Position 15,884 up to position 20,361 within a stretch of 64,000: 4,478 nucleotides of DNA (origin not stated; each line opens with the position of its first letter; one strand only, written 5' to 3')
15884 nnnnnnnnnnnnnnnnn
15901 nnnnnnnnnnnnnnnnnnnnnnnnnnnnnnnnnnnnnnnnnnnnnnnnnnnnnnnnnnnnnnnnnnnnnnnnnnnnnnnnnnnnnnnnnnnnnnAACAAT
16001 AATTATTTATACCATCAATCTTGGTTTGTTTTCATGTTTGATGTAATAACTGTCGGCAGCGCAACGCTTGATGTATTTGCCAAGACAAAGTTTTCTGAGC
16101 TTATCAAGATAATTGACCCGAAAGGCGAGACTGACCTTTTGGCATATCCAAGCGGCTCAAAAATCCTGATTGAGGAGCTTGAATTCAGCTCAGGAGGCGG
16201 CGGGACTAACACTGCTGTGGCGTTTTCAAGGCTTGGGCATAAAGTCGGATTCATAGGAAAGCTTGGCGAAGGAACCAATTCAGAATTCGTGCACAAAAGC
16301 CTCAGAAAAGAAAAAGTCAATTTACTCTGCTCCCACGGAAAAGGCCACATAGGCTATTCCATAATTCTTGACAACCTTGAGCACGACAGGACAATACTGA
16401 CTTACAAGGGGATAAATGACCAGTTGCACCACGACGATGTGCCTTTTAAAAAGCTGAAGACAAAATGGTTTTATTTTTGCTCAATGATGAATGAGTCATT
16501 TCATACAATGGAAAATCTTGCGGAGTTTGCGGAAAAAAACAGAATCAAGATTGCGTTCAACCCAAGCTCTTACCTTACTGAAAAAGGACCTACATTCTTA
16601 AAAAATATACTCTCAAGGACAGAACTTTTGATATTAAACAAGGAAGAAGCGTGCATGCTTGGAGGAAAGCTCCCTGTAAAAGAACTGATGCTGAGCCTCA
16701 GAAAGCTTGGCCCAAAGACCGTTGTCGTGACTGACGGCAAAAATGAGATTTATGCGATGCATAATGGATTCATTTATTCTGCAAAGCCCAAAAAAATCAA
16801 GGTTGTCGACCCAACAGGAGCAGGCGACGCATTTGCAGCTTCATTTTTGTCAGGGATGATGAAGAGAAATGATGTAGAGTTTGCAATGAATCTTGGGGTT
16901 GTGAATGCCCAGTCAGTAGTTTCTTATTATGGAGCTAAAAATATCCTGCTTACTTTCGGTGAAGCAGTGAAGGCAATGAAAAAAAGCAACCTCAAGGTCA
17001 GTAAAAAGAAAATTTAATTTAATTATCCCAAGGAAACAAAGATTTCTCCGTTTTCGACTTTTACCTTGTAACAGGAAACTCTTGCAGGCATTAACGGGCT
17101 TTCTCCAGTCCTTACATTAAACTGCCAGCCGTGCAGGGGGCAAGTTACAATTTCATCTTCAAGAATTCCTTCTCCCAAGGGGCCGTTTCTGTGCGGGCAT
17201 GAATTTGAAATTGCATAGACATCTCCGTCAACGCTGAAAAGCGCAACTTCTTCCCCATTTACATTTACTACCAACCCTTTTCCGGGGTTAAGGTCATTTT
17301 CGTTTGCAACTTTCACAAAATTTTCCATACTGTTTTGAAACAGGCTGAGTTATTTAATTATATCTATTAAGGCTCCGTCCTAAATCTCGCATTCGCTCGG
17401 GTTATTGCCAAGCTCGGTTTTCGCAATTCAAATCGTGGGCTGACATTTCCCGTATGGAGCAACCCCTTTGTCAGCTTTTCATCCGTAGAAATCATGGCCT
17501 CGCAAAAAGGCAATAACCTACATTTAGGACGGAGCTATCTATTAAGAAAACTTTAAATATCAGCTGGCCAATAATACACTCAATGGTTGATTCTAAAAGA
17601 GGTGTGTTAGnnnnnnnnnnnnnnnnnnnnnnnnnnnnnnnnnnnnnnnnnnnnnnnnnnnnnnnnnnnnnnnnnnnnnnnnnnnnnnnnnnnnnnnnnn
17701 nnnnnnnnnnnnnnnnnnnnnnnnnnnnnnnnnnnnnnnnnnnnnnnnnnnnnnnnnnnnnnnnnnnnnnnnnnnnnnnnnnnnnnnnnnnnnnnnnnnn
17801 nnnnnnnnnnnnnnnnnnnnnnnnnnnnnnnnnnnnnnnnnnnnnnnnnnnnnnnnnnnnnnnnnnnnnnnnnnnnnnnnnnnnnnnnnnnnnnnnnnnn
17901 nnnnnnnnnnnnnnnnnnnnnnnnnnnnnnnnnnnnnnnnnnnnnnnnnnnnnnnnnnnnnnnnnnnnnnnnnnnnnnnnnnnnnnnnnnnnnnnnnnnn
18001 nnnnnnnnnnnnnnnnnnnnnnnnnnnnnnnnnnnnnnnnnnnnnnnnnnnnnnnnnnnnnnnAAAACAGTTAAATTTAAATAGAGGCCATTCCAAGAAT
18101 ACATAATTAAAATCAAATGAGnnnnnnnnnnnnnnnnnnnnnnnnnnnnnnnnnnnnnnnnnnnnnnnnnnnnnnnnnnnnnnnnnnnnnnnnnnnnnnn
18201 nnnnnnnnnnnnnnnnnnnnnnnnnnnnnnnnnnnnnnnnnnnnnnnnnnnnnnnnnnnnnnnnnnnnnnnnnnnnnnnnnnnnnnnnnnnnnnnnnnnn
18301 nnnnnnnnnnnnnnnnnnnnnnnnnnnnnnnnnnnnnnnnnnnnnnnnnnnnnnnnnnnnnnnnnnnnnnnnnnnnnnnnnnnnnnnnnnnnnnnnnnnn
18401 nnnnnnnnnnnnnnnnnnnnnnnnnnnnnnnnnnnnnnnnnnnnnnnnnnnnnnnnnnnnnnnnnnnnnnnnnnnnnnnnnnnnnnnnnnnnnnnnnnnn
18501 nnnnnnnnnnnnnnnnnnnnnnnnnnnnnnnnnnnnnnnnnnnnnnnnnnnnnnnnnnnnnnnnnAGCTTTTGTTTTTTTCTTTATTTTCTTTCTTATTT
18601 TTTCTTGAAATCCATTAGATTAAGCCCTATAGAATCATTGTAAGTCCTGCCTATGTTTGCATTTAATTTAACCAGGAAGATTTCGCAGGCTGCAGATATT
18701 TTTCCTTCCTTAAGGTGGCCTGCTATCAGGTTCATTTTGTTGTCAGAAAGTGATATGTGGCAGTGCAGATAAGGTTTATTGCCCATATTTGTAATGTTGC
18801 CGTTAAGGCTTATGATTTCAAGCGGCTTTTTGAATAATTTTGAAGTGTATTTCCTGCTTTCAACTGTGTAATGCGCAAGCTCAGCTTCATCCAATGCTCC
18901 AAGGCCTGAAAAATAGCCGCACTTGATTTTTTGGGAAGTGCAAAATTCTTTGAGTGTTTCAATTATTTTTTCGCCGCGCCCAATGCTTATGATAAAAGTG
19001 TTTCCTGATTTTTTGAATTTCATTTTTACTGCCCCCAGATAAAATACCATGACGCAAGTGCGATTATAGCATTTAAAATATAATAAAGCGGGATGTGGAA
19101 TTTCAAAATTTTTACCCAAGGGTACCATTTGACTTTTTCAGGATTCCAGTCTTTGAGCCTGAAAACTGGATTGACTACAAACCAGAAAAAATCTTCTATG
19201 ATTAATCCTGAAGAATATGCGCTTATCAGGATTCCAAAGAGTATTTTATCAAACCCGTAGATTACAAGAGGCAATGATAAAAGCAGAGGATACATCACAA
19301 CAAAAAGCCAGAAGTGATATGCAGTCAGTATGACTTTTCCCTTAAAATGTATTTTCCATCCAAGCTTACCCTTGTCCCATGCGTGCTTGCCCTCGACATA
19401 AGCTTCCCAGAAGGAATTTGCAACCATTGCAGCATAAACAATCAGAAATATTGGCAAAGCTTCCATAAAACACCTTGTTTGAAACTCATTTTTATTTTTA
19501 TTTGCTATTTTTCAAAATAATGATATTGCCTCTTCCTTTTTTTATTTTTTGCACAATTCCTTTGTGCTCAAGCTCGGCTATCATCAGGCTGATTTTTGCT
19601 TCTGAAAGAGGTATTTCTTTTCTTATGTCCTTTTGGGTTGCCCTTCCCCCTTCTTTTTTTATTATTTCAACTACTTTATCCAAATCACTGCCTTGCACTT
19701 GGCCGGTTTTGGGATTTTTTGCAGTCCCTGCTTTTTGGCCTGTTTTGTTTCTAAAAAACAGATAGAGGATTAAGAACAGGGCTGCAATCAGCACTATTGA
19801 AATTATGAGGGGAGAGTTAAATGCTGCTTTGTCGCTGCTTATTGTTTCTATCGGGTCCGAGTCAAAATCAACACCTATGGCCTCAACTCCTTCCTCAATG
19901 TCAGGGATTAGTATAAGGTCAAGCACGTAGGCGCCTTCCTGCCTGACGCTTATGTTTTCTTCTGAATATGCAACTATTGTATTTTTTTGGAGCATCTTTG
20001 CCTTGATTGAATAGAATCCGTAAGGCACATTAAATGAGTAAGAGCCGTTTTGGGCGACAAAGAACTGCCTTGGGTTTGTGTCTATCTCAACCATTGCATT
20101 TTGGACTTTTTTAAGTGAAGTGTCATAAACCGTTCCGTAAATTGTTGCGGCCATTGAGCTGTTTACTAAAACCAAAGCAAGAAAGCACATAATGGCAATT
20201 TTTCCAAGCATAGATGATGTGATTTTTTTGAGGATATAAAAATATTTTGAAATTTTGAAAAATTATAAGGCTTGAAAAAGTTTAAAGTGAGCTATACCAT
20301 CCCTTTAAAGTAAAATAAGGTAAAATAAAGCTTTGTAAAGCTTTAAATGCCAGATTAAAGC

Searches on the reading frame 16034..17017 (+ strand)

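Call 35: search_protein_families(library=pfam, proteins=[window:16034-17017:+], max_evalue=0.00001)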
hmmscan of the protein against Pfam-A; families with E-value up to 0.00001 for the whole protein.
window:16034-17017:+ (327 aa): 1 family
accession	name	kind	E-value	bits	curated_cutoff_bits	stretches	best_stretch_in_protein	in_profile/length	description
PF00294.29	PfkB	-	9.4e-39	134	25.8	1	27-303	12-297/302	pfkB family carbohydrate kinase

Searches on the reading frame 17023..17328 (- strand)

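Call 35: search_protein_families(library=pfam, proteins=[window:17023-17328:-], max_evalue=0.00001)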
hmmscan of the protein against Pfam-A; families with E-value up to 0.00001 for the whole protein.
window:17023-17328:- (101 aa): 3 families
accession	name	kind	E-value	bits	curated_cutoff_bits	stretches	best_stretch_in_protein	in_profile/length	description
PF00355.32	Rieske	-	3.5e-20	72.2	20.3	1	4-84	2-82/88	Rieske [2Fe-2S] domain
PF13806.12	Rieske_2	-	2.6e-18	66.3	27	1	3-98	1-103/104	Rieske-like [2Fe-2S] domain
PF22543.2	Rieske_4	-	2.6e-08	34.6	28.4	1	5-77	1-77/119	Soluble Rieske-type ferredoxin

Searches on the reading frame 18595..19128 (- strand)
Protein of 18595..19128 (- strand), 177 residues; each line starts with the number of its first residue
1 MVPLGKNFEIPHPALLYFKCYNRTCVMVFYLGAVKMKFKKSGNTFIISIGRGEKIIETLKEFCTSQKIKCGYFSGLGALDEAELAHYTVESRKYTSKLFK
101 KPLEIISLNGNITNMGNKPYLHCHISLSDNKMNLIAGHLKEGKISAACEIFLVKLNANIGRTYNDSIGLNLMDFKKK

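Call 35: search_protein_families(library=pfam, proteins=[window:18595-19128:-], max_evalue=0.00001)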
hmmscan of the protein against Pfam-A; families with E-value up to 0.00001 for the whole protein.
window:18595-19128:- (177 aa): 1 family
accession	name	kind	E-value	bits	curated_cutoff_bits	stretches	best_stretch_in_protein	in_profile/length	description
PF03479.20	PCC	-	4.7e-30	104.8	25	1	44-156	2-116/117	Plants and Prokaryotes Conserved (PCC) domain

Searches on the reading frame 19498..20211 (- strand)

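Call 35: search_protein_families(library=pfam, proteins=[window:19498-20211:-], max_evalue=0.00001)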
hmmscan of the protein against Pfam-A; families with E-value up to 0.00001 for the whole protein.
window:19498-20211:- (237 aa): 1 family
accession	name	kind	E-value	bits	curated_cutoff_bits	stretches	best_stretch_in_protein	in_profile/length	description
PF24034.1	DUF7343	-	1.8e-17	63.4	27.6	1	175-233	3-61/62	Domain of unknown function (DUF7343)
